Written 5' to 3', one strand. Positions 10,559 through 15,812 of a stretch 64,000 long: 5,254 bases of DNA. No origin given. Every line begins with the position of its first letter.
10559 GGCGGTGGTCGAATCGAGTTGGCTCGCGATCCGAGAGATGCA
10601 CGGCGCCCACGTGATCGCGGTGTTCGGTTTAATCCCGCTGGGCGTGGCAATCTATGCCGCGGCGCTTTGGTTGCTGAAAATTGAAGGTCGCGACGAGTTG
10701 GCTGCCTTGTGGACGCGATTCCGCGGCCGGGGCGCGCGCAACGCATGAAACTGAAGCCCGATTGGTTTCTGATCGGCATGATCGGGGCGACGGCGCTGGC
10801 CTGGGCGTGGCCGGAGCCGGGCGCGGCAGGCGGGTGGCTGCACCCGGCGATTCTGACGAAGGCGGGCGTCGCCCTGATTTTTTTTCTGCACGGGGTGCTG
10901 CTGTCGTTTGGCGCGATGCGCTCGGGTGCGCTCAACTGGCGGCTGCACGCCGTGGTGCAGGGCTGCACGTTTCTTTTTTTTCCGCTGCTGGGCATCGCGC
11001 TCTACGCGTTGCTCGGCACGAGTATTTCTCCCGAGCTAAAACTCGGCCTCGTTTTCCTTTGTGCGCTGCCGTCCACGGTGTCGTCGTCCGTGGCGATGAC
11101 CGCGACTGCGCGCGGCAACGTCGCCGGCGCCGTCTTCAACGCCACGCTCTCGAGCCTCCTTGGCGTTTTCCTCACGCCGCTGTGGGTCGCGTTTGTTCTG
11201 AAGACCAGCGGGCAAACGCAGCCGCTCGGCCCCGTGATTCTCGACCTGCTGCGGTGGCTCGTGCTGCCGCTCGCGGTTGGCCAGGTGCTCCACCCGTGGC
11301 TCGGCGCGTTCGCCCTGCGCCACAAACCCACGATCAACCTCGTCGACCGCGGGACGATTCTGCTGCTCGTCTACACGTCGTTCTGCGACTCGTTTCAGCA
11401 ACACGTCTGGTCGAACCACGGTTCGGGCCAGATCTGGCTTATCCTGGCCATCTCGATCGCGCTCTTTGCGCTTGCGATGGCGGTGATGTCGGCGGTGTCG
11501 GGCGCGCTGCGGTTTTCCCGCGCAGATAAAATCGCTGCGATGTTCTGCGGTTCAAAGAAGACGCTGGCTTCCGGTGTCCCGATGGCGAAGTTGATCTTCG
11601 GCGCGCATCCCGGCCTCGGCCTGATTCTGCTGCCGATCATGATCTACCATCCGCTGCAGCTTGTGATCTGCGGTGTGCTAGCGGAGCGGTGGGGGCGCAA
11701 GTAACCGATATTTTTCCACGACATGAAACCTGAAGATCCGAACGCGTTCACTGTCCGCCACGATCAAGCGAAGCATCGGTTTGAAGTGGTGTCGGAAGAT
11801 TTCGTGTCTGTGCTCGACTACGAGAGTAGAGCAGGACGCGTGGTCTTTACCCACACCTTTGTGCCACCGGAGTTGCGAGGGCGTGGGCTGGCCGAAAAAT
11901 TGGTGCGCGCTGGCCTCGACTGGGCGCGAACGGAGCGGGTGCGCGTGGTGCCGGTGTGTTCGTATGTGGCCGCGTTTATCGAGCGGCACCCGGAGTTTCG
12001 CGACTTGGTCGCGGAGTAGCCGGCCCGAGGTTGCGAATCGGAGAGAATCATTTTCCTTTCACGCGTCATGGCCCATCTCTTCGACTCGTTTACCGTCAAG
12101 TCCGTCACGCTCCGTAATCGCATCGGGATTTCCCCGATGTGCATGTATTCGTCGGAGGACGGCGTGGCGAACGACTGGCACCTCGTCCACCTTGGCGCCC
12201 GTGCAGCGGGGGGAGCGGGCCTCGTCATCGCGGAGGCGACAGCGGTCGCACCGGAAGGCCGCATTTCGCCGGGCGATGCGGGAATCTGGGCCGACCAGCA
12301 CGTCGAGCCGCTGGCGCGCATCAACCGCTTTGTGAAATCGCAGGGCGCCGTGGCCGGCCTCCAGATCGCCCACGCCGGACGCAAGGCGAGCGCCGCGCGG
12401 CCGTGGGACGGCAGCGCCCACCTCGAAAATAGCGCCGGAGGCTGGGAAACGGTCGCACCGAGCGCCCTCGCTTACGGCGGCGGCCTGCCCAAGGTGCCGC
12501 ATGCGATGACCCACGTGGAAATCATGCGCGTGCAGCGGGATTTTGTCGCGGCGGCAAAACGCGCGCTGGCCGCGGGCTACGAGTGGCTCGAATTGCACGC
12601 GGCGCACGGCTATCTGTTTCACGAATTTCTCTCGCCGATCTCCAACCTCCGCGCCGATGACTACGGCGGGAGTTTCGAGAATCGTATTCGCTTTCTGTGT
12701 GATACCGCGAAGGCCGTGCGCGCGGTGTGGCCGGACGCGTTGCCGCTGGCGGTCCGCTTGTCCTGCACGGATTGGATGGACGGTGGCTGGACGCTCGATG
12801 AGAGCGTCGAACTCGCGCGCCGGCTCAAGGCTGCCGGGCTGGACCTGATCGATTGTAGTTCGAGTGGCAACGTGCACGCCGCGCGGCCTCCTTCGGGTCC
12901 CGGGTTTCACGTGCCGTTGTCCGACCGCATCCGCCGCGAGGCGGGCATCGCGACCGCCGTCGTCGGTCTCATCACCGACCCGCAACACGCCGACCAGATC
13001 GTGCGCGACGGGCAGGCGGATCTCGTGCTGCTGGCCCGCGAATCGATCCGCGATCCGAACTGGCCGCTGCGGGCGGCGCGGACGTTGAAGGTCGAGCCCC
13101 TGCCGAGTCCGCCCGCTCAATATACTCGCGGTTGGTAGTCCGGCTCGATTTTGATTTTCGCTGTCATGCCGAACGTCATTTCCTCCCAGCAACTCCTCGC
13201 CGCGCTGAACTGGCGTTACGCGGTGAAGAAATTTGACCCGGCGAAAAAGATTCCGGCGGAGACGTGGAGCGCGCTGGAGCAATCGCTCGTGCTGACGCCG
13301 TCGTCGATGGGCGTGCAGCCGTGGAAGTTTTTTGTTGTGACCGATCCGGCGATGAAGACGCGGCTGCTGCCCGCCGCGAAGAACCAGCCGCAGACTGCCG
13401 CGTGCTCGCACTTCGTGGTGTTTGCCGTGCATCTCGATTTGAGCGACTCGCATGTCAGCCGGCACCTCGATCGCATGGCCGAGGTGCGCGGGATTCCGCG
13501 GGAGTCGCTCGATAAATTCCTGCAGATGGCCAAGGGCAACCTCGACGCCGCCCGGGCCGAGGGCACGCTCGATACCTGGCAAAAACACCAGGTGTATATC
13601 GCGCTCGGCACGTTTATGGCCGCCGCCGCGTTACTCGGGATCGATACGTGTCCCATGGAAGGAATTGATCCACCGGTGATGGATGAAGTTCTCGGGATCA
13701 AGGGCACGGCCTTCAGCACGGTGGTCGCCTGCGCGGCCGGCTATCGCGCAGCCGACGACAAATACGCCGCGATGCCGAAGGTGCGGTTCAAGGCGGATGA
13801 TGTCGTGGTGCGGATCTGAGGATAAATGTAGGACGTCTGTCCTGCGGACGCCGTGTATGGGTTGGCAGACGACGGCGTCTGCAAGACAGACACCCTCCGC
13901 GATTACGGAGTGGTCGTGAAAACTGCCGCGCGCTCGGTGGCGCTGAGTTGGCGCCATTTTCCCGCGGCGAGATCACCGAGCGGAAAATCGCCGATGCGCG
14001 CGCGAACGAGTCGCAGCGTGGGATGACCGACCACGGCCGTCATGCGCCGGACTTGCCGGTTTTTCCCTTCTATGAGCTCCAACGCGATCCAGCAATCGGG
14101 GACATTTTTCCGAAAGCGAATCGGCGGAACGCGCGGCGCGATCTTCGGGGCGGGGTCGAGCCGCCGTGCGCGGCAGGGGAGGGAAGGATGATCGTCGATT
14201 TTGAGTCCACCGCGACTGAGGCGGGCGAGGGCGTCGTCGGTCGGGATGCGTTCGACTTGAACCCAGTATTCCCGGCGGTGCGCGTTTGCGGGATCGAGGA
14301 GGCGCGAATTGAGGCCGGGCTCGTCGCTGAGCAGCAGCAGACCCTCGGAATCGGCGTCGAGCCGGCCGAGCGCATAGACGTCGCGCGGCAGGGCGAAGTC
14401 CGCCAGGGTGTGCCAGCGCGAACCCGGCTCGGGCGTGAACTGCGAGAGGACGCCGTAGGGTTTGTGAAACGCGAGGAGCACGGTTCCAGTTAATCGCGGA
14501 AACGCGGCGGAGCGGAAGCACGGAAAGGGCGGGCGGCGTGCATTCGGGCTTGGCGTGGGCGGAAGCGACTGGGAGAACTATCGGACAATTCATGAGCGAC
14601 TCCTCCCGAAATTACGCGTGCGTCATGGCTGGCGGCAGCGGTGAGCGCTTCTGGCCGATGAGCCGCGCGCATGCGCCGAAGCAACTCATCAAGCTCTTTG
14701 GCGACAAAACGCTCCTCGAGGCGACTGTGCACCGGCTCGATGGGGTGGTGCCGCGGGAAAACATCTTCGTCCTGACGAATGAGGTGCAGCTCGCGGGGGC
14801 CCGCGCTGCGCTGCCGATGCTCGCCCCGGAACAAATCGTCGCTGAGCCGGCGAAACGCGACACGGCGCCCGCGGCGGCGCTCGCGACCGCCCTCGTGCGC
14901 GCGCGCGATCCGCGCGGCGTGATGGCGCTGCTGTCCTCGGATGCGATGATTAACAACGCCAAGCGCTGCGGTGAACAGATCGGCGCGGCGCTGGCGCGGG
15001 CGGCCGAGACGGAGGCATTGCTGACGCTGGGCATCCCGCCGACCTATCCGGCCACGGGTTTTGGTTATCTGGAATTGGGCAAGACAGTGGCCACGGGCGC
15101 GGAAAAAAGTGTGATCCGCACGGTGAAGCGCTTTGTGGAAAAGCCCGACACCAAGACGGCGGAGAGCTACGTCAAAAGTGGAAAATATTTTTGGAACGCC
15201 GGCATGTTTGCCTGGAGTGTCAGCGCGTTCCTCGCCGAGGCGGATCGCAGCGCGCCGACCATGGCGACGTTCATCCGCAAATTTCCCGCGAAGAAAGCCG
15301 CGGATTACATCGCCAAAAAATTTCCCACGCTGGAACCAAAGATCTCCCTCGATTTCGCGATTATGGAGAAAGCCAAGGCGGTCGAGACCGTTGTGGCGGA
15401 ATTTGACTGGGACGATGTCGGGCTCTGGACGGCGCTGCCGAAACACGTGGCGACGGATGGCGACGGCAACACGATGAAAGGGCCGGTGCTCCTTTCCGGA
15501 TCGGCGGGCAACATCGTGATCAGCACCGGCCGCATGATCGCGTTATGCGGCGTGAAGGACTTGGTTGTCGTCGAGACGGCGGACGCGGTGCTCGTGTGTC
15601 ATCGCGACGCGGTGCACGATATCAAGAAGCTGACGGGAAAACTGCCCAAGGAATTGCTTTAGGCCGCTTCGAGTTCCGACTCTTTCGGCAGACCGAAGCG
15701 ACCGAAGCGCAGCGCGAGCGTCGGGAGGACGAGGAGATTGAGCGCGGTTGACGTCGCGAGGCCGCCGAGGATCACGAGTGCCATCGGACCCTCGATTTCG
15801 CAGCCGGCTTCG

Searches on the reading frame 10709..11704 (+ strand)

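Call 74: search_protein_families(library=pfam, proteins=[window:10709-11704:+], max_evalue=0.00001)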
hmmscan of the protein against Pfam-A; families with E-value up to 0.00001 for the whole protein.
window:10709-11704:+ (331 aa): 2 families
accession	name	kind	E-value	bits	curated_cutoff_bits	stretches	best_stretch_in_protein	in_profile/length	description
PF13593.11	SBF_like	-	2e-104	349.7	25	1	18-329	1-312/313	SBF-like CPA transporter family (DUF4137)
PF01758.21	SBF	-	1.5e-11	44.8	24.3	1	55-223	3-179/191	Sodium Bile acid symporter family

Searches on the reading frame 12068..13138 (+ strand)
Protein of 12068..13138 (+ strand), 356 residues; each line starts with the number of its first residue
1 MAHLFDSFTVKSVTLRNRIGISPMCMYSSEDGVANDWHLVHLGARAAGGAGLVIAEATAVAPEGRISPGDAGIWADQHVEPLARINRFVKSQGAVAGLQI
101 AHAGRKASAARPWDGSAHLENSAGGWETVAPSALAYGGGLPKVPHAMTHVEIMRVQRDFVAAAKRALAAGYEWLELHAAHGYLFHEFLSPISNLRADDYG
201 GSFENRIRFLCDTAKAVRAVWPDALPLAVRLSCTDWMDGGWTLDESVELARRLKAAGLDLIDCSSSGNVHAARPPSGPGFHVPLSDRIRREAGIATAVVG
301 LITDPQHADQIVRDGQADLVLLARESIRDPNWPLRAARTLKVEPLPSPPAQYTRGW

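Call 74: search_protein_families(library=pfam, proteins=[window:12068-13138:+], max_evalue=0.00001)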
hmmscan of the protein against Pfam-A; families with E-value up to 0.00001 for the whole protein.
window:12068-13138:+ (356 aa): 1 family
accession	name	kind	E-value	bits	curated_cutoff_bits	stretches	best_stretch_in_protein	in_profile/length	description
PF00724.26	Oxidored_FMN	-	5.3e-72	243.4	27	1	4-341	2-340/342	NADH:flavin oxidoreductase / NADH oxidase family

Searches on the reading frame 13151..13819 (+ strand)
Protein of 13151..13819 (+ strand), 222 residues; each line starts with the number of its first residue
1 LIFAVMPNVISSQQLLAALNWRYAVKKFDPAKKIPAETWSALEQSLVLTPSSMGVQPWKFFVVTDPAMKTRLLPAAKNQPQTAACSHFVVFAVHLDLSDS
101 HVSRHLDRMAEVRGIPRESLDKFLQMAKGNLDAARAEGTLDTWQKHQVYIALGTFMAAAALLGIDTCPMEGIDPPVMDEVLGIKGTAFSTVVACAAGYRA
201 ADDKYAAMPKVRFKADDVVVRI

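Call 74: search_protein_families(library=pfam, proteins=[window:13151-13819:+], max_evalue=0.00001)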
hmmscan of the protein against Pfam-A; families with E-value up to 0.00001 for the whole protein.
window:13151-13819:+ (222 aa): 1 family
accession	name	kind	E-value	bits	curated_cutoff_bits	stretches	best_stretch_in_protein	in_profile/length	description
PF00881.29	Nitroreductase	-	2.9e-21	76.8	23.5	1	20-198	2-167/167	Nitroreductase family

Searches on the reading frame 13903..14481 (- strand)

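Call 74: search_protein_families(library=pfam, proteins=[window:13903-14481:-], max_evalue=0.00001)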
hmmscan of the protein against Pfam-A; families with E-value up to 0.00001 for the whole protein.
window:13903-14481:- (192 aa): 1 family
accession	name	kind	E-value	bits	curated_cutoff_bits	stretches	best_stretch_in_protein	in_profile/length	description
PF00849.27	PseudoU_synth_2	-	2.4e-15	57.5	26.8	1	2-149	2-151/152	RNA pseudouridylate synthase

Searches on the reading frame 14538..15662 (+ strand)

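Call 74: search_protein_families(library=pfam, proteins=[window:14538-15662:+], max_evalue=0.00001)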
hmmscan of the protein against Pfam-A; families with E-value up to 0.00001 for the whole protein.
window:14538-15662:+ (374 aa): 3 families
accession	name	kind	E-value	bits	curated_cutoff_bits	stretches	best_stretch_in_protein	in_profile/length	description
PF00483.29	NTP_transferase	-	1.3e-37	130.1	21.2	1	27-302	2-237/245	Nucleotidyl transferase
PF22640.1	ManC_GMP_beta-helix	-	1.3e-13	51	27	1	322-369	8-55/55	MannoseP isomerase/GMP-like beta-helix domain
PF12804.13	NTP_transf_3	-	2.2e-07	31.7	27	1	27-131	1-92/160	MobA-like NTP transferase domain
